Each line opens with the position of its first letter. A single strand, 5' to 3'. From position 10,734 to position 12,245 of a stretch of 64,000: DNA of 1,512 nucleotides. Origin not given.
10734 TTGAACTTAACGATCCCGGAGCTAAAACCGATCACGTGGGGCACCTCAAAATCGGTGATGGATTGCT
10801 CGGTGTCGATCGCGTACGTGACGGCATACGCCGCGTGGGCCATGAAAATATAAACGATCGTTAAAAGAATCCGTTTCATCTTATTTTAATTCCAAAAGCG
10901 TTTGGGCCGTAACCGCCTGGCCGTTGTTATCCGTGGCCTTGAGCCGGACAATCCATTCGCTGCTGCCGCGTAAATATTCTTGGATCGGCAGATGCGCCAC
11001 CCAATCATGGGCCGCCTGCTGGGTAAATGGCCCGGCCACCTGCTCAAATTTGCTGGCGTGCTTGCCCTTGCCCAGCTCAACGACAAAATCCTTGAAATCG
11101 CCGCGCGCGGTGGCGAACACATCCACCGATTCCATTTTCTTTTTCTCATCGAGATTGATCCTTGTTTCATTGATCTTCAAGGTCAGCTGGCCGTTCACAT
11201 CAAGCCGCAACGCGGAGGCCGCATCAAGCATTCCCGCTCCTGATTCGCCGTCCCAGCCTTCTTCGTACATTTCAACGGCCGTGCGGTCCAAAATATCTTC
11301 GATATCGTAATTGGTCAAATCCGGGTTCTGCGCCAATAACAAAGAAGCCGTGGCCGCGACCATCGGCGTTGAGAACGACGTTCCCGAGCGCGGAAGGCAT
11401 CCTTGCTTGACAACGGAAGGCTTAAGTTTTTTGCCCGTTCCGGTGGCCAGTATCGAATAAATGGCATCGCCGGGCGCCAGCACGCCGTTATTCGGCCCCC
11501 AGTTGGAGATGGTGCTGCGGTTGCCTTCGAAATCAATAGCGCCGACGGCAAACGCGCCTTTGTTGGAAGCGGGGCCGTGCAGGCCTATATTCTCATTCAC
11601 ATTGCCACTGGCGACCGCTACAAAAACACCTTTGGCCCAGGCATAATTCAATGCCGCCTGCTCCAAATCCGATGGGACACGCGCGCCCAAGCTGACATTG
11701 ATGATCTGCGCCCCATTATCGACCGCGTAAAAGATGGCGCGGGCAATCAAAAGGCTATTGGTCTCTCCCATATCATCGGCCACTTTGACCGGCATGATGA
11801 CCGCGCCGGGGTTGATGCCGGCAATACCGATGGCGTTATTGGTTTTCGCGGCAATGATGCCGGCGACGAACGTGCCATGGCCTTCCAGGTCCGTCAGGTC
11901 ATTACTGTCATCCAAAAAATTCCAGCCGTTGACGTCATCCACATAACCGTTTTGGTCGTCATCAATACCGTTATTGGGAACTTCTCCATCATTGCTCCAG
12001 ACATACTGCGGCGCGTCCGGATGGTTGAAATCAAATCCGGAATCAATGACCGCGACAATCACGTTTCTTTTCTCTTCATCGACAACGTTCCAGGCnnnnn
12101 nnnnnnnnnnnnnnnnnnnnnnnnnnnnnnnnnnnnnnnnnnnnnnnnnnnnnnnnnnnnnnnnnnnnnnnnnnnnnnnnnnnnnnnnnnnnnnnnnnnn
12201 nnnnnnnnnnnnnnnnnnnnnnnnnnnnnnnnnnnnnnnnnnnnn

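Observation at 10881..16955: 2,024-aa secreted protein made of about 25 tandem disulfide-rich modules with poly-Pro/Thr linkers, ending in a subtilisin S8 domain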

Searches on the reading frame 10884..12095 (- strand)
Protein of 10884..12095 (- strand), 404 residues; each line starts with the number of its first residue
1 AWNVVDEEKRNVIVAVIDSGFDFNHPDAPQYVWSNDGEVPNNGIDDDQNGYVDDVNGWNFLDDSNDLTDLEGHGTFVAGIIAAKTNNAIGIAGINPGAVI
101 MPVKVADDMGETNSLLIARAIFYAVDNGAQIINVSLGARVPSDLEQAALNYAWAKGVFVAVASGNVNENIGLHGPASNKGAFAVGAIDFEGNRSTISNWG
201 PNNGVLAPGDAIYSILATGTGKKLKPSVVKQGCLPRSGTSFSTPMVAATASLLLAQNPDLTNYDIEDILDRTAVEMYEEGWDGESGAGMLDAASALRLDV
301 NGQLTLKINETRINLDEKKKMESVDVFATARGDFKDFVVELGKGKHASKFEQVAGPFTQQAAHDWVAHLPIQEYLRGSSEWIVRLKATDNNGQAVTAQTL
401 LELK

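Call 66: search_solved_structures(query=window:10884-12095:-, max_evalue=1e-20)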
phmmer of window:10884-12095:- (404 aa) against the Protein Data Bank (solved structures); distinct sequences matched with E-value up to 1e-20: 59.
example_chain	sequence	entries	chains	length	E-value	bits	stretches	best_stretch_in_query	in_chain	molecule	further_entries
1dbi_A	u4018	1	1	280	1.6e-34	123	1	55-276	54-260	AK.1 SERINE PROTEASE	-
3vv3_A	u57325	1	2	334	1.2e-33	120.1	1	1-270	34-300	Deseasin MCP-01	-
1thm_A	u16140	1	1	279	4.1e-32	115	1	55-266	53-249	THERMITASE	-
1tec_E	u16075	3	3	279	1.1e-31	113.7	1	55-266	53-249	THERMITASE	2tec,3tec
1aqn_A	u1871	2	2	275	6.8e-26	94.6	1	62-284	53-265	SUBTILISIN 8324 | SUBTILISIN BPN'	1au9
1ak9_A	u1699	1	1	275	7.5e-26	94.4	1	42-284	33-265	SUBTILISIN 8321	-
8coy_A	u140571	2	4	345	7.9e-26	94.3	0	14-166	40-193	subtilisin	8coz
4lvn_A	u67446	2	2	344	8.9e-26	94.2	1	11-167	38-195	Subtilisin-like serine protease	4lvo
5arb_A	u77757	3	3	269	8.9e-26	94.2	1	57-295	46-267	SUBTILISIN SAVINASE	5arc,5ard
8cp0_A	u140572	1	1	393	9.4e-26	94.1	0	14-166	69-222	subtilisin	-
1s01_A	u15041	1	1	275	1.2e-25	93.8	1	59-284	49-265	Subtilisin BPN'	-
3vyv_A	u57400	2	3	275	1.3e-25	93.6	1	62-282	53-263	Subtilisin NAT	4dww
1scj_A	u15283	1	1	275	1.6e-25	93.4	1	62-282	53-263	SUBTILISIN E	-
4tr2_A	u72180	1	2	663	1.6e-25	93.4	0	14-166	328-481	Subtilisin-like 1 serine protease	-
8pol_A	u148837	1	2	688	1.8e-25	93.2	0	11-167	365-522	Subtilisin-like protease 1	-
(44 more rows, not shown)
